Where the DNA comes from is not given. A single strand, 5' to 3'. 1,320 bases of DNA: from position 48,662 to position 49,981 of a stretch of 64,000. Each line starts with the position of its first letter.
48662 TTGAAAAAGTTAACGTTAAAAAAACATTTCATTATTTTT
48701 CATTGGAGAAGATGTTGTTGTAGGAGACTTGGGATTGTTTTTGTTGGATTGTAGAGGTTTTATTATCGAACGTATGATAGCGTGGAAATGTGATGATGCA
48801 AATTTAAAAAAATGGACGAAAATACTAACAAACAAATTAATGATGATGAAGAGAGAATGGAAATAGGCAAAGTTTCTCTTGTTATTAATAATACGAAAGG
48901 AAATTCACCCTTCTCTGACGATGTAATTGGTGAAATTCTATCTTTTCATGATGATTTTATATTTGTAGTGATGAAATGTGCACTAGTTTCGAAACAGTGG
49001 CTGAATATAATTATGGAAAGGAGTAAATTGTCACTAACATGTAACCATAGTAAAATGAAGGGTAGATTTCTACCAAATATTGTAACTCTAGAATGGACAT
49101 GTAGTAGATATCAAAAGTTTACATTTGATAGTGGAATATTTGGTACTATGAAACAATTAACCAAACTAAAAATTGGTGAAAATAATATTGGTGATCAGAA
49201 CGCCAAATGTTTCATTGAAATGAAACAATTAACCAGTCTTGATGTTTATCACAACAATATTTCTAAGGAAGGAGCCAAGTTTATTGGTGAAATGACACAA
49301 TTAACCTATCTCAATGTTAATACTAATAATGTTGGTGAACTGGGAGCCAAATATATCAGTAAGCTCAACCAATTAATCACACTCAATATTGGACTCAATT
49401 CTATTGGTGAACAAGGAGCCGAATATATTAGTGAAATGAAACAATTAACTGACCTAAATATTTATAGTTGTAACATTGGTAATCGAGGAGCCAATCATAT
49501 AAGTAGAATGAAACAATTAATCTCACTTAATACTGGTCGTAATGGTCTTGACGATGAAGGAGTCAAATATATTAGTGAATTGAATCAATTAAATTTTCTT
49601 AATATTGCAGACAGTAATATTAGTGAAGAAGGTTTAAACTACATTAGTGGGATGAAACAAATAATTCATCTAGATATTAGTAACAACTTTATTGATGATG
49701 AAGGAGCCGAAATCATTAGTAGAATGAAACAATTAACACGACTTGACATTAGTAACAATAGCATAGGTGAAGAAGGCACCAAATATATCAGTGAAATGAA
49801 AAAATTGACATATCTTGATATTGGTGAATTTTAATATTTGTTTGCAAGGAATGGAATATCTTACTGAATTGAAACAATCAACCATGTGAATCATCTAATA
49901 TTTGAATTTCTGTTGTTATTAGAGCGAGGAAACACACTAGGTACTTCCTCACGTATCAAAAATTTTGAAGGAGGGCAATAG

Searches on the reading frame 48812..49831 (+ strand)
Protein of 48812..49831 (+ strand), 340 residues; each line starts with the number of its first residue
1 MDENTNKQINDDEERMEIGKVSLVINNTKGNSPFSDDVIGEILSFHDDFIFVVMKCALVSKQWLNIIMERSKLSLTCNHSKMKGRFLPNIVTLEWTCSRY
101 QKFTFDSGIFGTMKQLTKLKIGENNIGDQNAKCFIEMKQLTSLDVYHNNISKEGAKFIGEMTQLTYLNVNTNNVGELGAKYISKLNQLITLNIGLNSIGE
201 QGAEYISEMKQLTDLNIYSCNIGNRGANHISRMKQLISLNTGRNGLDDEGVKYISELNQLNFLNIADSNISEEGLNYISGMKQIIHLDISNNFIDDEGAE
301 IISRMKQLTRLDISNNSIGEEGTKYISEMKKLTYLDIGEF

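Call 25: search_protein_families(library=pfam, proteins=[window:48812-49831:+], max_evalue=0.01)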
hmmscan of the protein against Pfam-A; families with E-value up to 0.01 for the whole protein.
window:48812-49831:+ (340 aa): 7 families
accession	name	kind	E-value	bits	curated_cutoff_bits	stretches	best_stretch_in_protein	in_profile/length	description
PF13516.12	LRR_6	-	8.7e-20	69.6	23.4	0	140-158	5-23/24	Leucine Rich repeat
PF13855.12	LRR_8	-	1e-19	70.4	27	4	106-150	17-61/61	Leucine rich repeat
PF12799.13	LRR_4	-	5.3e-15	55.6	27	2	138-174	1-36/44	Leucine Rich repeats (2 copies)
PF23598.1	LRR_14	-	6e-13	48.7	40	1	150-337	35-222/353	Leucine-rich repeat region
PF25013.1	LRR_Zer-1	-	1.4e-09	38.7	27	1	253-330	26-110/137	Zer-1-like, Leucine-rich repeats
PF00560.39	LRR_1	-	2.1e-09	36.1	20.6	0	307-322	1-16/23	Leucine Rich Repeat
PF14252.11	DUF4347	-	0.0038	17.4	24.6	0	200-238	78-118/164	Domain of unknown function (DUF4347)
